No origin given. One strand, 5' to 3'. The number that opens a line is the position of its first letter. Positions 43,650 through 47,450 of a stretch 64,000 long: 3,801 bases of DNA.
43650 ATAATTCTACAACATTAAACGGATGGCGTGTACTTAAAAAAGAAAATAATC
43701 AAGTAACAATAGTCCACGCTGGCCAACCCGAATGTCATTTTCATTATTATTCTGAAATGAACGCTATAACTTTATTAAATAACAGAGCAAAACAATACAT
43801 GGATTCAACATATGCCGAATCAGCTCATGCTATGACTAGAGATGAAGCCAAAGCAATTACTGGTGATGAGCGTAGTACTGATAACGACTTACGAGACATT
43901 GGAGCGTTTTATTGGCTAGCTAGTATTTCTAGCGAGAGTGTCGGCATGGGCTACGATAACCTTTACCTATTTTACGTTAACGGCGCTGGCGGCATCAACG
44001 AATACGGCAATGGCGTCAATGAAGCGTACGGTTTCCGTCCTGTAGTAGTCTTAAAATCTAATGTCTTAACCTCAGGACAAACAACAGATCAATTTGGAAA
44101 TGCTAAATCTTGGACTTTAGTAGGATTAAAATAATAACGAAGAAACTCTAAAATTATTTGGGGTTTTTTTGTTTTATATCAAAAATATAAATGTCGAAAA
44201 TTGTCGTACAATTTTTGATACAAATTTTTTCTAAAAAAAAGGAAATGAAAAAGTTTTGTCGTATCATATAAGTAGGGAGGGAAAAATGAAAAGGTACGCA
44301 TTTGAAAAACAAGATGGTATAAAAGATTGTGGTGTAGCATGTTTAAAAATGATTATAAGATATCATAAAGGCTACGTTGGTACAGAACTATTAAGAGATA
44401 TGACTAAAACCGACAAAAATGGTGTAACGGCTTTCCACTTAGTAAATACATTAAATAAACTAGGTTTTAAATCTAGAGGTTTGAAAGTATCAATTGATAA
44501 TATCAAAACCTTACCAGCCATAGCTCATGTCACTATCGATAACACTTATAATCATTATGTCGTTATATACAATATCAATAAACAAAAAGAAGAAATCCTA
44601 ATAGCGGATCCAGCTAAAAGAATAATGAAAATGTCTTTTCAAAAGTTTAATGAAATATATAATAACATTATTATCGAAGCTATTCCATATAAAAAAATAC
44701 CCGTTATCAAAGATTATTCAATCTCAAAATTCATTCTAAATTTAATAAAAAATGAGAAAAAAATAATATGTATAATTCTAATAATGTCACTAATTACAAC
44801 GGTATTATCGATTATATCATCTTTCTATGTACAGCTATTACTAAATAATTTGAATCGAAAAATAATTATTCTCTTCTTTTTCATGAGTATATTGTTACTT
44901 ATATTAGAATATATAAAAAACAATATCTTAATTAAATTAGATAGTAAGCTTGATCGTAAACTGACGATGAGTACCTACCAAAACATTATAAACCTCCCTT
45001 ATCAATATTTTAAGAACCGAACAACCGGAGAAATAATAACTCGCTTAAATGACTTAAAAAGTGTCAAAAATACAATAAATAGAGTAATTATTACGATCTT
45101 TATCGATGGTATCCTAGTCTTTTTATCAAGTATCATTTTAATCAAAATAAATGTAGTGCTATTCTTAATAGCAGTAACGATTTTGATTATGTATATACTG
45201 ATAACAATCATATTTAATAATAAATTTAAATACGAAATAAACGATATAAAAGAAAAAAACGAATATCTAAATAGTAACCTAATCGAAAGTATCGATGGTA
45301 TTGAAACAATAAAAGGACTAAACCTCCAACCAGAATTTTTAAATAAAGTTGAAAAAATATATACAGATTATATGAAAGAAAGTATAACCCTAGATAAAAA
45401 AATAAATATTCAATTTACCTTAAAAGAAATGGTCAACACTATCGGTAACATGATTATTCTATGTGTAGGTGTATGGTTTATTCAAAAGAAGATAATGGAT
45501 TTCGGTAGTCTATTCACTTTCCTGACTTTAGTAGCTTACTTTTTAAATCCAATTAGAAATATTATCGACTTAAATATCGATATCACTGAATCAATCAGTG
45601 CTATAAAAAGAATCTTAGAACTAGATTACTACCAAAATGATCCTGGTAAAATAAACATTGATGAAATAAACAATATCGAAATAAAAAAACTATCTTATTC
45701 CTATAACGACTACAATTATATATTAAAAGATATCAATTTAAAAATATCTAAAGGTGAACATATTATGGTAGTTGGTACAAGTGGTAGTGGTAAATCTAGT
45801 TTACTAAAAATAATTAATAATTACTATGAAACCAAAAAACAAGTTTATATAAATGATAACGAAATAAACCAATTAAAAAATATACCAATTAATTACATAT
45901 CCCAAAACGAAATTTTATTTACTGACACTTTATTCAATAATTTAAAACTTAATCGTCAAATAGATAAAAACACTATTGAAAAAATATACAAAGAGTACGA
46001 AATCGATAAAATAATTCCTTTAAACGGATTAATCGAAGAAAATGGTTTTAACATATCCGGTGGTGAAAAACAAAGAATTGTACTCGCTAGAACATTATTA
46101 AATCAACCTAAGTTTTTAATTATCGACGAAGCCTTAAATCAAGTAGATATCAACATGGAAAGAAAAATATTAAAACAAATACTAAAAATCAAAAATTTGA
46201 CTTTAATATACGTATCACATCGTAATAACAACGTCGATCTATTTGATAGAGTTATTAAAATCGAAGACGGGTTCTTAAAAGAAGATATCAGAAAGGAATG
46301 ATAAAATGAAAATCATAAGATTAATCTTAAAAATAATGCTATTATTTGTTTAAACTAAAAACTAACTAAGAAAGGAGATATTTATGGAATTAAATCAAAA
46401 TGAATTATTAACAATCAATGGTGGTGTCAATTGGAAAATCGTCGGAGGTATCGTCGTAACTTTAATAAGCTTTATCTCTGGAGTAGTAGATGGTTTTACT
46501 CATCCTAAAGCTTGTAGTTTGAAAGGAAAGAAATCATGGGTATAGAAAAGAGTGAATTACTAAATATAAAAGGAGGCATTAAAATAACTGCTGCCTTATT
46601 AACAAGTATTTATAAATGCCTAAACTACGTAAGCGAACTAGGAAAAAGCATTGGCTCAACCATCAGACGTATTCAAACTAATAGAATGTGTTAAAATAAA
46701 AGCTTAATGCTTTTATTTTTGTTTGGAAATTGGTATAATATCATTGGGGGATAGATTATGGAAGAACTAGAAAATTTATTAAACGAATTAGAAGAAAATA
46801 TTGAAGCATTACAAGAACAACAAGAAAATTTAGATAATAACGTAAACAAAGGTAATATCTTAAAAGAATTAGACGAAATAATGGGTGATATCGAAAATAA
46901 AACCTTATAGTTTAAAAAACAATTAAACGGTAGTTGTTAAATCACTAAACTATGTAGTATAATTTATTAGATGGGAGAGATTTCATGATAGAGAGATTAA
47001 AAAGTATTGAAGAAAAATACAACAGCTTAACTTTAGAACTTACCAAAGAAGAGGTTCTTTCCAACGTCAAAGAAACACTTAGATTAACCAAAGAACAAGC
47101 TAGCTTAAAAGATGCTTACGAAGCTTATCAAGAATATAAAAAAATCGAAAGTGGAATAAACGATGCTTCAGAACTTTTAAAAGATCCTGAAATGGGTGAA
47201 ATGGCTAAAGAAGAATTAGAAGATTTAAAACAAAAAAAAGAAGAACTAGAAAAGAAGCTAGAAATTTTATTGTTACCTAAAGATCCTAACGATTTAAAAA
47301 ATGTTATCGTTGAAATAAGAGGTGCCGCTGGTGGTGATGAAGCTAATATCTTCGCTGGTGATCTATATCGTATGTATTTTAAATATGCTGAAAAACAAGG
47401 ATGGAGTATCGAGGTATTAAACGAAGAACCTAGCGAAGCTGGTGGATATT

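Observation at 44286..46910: Unannotated pair of double-glycine-leader peptides downstream of a C39-peptidase ABC exporter, itself downstream of the prepilin-type giant protein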

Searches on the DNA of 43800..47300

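Call 75: search_rna_families(source=window, start=43800, end=47300, threshold=evalue, max_evalue=1)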
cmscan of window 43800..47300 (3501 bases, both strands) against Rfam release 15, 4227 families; matches with E-value up to 1: 1.
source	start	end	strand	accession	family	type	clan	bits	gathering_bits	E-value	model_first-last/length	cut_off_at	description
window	44170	44243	+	RF03027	RT-6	Gene; sRNA;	-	27.9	46.7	0.0031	1-75/75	no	RT-6 RNA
